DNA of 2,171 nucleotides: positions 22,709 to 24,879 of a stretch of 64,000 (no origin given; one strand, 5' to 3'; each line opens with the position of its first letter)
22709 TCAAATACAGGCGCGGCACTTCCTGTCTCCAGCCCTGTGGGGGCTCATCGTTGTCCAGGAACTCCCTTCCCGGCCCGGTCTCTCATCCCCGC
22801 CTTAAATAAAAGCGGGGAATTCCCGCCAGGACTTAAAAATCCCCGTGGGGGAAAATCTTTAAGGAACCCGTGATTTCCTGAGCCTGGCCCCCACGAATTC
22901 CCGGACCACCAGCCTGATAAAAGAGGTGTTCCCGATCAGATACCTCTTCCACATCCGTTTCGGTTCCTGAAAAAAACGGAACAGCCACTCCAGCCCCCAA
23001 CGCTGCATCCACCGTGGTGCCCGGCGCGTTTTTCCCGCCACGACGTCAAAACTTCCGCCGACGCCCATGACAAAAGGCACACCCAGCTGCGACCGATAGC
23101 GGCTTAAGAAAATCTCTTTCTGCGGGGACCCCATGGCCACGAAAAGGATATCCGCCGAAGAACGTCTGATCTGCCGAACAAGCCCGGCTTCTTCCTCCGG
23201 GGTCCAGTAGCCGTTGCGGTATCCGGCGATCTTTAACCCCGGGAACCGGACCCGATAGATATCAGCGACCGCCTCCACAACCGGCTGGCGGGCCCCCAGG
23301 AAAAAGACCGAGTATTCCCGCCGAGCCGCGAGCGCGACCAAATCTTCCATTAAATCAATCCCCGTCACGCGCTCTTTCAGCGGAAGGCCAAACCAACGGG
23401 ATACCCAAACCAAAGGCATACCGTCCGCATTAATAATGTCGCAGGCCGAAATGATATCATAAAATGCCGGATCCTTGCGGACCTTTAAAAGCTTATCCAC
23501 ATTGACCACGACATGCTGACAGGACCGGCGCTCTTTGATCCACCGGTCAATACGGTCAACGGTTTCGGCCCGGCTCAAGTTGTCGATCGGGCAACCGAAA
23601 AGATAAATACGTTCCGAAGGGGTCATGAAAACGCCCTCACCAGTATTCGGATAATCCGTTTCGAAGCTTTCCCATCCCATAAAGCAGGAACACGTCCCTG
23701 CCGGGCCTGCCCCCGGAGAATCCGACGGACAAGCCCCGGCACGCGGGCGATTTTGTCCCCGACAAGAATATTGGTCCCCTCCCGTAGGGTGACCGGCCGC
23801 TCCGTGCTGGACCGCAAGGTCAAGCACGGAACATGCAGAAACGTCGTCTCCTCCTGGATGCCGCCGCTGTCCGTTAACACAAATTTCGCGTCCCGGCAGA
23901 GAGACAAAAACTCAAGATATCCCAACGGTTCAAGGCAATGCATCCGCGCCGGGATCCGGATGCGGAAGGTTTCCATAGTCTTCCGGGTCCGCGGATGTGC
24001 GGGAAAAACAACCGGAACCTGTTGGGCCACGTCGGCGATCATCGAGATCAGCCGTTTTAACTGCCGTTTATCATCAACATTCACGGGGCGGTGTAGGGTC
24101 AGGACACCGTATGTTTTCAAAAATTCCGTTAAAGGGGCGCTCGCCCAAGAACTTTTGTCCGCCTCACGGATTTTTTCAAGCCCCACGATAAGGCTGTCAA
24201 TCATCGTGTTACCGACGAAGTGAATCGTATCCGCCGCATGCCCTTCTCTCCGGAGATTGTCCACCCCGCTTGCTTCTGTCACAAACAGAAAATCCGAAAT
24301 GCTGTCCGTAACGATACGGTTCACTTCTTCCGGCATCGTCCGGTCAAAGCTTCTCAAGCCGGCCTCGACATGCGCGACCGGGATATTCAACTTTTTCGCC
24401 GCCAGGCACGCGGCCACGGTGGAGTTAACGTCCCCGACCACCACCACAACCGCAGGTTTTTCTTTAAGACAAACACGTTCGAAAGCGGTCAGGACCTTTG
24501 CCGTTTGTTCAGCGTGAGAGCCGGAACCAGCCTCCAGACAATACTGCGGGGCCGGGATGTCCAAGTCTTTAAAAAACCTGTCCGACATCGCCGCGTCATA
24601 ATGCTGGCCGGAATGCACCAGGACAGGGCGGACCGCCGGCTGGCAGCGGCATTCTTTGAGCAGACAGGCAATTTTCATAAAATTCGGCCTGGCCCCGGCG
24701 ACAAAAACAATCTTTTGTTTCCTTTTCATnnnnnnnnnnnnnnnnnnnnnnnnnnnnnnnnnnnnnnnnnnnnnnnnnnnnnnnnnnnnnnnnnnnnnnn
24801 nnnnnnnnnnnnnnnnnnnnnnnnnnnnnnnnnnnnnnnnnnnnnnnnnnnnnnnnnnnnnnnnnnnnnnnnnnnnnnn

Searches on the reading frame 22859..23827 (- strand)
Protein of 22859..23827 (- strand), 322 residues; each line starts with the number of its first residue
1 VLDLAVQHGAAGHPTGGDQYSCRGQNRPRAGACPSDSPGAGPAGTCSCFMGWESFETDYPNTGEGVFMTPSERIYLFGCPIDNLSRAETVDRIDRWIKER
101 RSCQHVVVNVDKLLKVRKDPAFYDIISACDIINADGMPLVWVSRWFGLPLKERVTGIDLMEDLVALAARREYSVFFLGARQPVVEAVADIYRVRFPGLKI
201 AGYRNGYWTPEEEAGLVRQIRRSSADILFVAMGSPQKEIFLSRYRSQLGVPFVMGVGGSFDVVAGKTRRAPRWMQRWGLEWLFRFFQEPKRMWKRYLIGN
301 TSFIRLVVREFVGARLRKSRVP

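Call 59: search_protein_families(library=pfam, proteins=[window:22859-23827:-], max_evalue=0.0001)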
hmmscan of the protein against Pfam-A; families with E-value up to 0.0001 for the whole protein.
window:22859-23827:- (322 aa): 1 family
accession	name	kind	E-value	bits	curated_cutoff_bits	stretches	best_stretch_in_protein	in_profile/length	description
PF03808.19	Glyco_tran_WecG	-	1e-65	221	27.4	1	130-296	2-168/168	Glycosyl transferase WecG/TagA/CpsF family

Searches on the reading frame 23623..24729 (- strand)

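Call 59: search_protein_families(library=pfam, proteins=[window:23623-24729:-], max_evalue=0.0001)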
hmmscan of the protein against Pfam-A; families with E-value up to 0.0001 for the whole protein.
window:23623-24729:- (368 aa): 1 family
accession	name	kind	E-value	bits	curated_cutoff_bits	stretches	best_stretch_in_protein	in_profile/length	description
PF02350.25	Epimerase_2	-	5.5e-104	348.2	30.6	1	26-363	2-346/347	UDP-N-acetylglucosamine 2-epimerase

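Call 82: search_protein_families(library=ncbifam, proteins=[window:23623-24729:-], max_evalue=0.00001)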
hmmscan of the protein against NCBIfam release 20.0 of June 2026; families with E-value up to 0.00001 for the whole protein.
window:23623-24729:- (368 aa): 2 families
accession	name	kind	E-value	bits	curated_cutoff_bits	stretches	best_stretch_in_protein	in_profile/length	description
TIGR00236.1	wecB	equivalog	7e-96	321.5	210.15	1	6-365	2-364/366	non-hydrolyzing UDP-N-acetylglucosamine 2-epimerase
TIGR03568.1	NeuC_NnaA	equivalog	1.3e-21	76.9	235.9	1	5-303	1-304/365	UDP-N-acetylglucosamine 2-epimerase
